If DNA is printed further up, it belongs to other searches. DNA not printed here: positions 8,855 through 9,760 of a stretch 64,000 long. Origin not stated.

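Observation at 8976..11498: Segmental duplication that copied a sigma gene with its promoter; the promoter stayed perfect while the coding copy decayed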

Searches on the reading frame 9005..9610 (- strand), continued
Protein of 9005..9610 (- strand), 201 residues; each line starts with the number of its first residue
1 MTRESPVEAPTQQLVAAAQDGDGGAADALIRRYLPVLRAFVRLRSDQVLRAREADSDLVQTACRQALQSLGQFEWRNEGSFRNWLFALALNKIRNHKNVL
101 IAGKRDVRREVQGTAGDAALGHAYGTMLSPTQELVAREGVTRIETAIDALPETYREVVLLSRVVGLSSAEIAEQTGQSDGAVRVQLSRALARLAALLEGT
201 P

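Call 12: find_encoding_contigs(protein=P0009, flank=8000, max_places=3)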
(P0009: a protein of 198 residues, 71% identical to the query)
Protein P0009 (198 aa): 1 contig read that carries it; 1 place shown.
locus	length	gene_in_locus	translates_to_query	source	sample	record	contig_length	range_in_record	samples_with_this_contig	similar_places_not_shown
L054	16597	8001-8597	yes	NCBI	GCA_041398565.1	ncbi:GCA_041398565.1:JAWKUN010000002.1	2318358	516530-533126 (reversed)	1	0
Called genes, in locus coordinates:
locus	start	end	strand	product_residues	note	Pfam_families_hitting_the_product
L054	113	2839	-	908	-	PF22422:MGH1-like_GH, PF03200:Glyco_hydro_63 (weak), PF22422:MGH1-like_GH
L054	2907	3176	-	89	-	-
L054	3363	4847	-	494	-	-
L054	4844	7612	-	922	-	PF13431:TPR_17 (faint), PF00069:Pkinase, PF03109:ABC1 (faint), PF07714:PK_Tyr_Ser-Thr, PF13181:TPR_8 (faint), PF00515:TPR_1 (faint)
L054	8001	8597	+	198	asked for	PF07638:Sigma70_ECF (weak), PF04542:Sigma70_r2 (weak), PF08281:Sigma70_r4_2, PF04545:Sigma70_r4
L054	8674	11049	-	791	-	-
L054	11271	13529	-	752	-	PF01494:FAD_binding_3, PF00724:Oxidored_FMN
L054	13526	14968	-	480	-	PF07992:Pyr_redox_2 (weak)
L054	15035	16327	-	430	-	-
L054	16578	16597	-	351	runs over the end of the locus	PF26684:DUF8230_N, PF26685:DUF8230_C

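Call 13: find_encoding_contigs(protein=P0001, flank=8000, max_places=3)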
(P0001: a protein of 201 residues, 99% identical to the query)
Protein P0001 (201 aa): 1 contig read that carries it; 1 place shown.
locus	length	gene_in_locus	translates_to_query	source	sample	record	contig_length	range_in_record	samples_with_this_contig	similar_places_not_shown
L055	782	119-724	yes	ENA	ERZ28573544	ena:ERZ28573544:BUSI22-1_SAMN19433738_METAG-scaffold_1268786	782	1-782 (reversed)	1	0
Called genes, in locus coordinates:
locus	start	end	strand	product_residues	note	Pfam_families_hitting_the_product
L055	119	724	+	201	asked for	PF07638:Sigma70_ECF (weak), PF04542:Sigma70_r2 (weak), PF08281:Sigma70_r4_2, PF04545:Sigma70_r4 (weak)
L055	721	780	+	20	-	?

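Call 14: find_encoding_contigs(protein=P0002, flank=8000, max_places=3)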
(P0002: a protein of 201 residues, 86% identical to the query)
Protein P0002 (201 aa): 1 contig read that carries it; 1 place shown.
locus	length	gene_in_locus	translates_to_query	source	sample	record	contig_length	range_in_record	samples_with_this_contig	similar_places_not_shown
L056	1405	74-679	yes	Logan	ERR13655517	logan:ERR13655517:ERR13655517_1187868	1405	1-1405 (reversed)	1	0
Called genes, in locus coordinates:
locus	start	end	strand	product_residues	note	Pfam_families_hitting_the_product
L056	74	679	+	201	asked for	PF07638:Sigma70_ECF (weak), PF04542:Sigma70_r2, PF08281:Sigma70_r4_2, PF04545:Sigma70_r4 (weak)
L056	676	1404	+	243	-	?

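Call 15: find_encoding_contigs(protein=P0004, flank=8000, max_places=3)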
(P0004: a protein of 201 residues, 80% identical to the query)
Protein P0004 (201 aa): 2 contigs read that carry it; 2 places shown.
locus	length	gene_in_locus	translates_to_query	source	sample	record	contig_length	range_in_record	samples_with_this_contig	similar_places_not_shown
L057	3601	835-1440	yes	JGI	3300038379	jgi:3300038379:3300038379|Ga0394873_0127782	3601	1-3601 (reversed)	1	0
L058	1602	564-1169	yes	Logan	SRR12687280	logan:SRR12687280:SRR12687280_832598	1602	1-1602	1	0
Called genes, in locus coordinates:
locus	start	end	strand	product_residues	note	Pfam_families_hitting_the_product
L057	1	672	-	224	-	?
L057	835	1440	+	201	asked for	PF07638:Sigma70_ECF, PF04542:Sigma70_r2 (weak), PF08281:Sigma70_r4_2, PF04545:Sigma70_r4 (weak)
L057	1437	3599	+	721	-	?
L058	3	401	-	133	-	?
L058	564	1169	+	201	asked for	PF07638:Sigma70_ECF, PF04542:Sigma70_r2 (weak), PF08281:Sigma70_r4_2, PF04545:Sigma70_r4 (weak)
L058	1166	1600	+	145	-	?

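Call 23: find_related_loci(query=window:9005-9610:-, collection=metagenome_contigs, flank=5000)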
Query window:9005-9610:- (201 aa) in metagenome_contigs; peptide patterns used: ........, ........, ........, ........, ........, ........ (x = any residue, [..] = any of these).
320 stretches matched a pattern; 75 encode a relative of the query (tblastn E <= 1e-3); 75 distinct loci.
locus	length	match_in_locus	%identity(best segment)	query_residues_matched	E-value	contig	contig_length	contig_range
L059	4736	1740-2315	78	7-198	8e-96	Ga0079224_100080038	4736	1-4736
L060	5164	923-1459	29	10-197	8e-16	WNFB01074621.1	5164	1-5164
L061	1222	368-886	33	13-191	1e-14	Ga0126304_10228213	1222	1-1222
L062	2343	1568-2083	33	13-193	2e-14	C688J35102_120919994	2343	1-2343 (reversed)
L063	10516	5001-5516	30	6-193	3e-14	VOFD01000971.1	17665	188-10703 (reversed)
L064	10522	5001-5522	32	5-193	5e-14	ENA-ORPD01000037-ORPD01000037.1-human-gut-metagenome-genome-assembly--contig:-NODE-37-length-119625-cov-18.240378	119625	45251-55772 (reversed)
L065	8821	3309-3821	32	13-189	6e-14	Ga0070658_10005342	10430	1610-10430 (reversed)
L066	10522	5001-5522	31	5-193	8e-14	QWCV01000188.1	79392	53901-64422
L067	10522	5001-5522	32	5-193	8e-14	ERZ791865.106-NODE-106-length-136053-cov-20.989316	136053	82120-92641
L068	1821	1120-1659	33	10-198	1e-13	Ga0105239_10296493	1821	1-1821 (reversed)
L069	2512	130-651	31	5-193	3e-13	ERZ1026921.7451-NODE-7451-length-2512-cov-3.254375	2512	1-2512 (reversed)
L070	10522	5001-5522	31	5-193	4e-13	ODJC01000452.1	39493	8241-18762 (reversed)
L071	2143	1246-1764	30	10-191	2e-12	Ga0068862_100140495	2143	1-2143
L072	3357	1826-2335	32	8-188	6e-12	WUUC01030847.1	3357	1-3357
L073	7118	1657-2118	30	26-200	1e-10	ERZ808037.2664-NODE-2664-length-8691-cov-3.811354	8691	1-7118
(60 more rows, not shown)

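Call 40: find_encoding_contigs(protein=P0007, flank=4000, max_places=2)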
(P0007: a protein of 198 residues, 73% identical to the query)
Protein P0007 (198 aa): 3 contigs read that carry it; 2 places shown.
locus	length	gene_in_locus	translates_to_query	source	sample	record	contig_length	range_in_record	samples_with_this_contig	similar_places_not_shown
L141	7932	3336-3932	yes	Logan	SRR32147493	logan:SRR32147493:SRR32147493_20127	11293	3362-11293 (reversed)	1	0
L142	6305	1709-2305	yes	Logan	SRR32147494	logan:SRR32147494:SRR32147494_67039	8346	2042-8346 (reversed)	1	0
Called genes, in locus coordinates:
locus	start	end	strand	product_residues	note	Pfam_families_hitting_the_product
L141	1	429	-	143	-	?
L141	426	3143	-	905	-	PF00069:Pkinase, PF07714:PK_Tyr_Ser-Thr, PF00515:TPR_1 (faint)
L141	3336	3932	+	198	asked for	PF07638:Sigma70_ECF, PF04542:Sigma70_r2 (weak), PF08281:Sigma70_r4_2, PF04545:Sigma70_r4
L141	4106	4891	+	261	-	-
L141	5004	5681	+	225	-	-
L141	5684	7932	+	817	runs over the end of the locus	PF01636:APH (faint), PF00069:Pkinase, PF07714:PK_Tyr_Ser-Thr, PF03109:ABC1 (weak), PF14531:Kinase-like (weak)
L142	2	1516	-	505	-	?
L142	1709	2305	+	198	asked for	PF07638:Sigma70_ECF, PF04542:Sigma70_r2 (weak), PF08281:Sigma70_r4_2, PF04545:Sigma70_r4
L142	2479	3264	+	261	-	-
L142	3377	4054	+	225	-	-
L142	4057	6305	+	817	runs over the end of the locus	PF01636:APH (faint), PF00069:Pkinase, PF07714:PK_Tyr_Ser-Thr, PF03109:ABC1 (weak), PF14531:Kinase-like (weak)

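Call 41: find_encoding_contigs(protein=P0012, flank=4000, max_places=2)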
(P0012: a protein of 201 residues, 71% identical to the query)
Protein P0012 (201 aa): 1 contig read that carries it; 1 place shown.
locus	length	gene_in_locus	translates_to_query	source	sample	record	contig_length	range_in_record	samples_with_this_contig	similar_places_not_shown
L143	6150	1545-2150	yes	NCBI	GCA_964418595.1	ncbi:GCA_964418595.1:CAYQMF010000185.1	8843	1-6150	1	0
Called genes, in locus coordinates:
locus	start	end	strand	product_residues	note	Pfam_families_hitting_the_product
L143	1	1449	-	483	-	?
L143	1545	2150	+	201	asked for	PF07638:Sigma70_ECF (weak), PF04542:Sigma70_r2 (weak), PF08281:Sigma70_r4_2, PF04545:Sigma70_r4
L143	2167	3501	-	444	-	-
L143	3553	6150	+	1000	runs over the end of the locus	-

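Call 53: search_protein_families(library=ncbifam, proteins=[window:9005-9610:-], max_evalue=0.001)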
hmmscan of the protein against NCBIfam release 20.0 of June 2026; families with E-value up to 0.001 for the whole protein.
window:9005-9610:- (201 aa): 74 families (the best 25 are shown)
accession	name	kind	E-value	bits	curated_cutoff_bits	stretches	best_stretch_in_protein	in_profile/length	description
TIGR02984.1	Sig-70_plancto1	subfamily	3e-35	121.5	183.75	1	18-197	1-188/189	RNA polymerase sigma-70 factor, Planctomycetaceae-specific subfamily 1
TIGR02937.1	sigma70-ECF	superfamily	1.4e-22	80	42.9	1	25-194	2-162/165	sigma-70 family RNA polymerase sigma factor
NF007230.0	PRK09648.1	subfamily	2e-22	79.9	209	1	9-197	11-189/195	RNA polymerase sigma factor ShbA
NF009166.1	PRK12513.1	equivalog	1.4e-18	67.3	206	1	12-197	10-186/193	RNA polymerase sigma factor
NF008888.0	PRK11922.1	equivalog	1.3e-17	64.2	204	1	4-195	10-194/231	RNA polymerase sigma factor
TIGR02939.1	RpoE_Sigma70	equivalog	1.4e-16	61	236.15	1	11-191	7-180/190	RNA polymerase sigma factor RpoE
TIGR02985.1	Sig70_bacteroi1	subfamily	7.5e-15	55.5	126.4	1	29-195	6-160/162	RNA polymerase sigma-70 factor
NF009165.0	PRK12512.1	equivalog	8.5e-15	54.8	198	1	12-197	10-179/184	RNA polymerase sigma factor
NF009191.0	PRK12539.1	subfamily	9.4e-14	51.3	171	1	10-198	7-180/185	sigma-70 family RNA polymerase sigma factor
TIGR02989.1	Sig-70_gvs1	subfamily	3.6e-13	49.7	124.55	1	28-194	5-155/158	RNA polymerase sigma-70 factor, Rhodopirellula/Verrucomicrobium family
NF009198.0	PRK12546.1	equivalog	7.4e-13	48.6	270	1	30-198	13-162/188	RNA polymerase sigma factor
TIGR02952.1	Sig70_famx2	equivalog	7.4e-12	45.5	206.45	1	15-197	2-170/170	ECF subfamily RNA polymerase sigma factor, BldN family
TIGR02950.1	SigM_subfam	subfamily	2.4e-11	43.7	147.95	1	53-197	25-158/159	RNA polymerase sigma factor, SigM family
NF058625.1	sigma_PG0214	equivalog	2.6e-11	43.5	130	1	127-190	91-154/170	GFO_1088 family ECF-type sigma factor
NF004113.0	PRK05602.1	equivalog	3.9e-11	43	208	1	6-199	27-203/211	RNA polymerase sigma factor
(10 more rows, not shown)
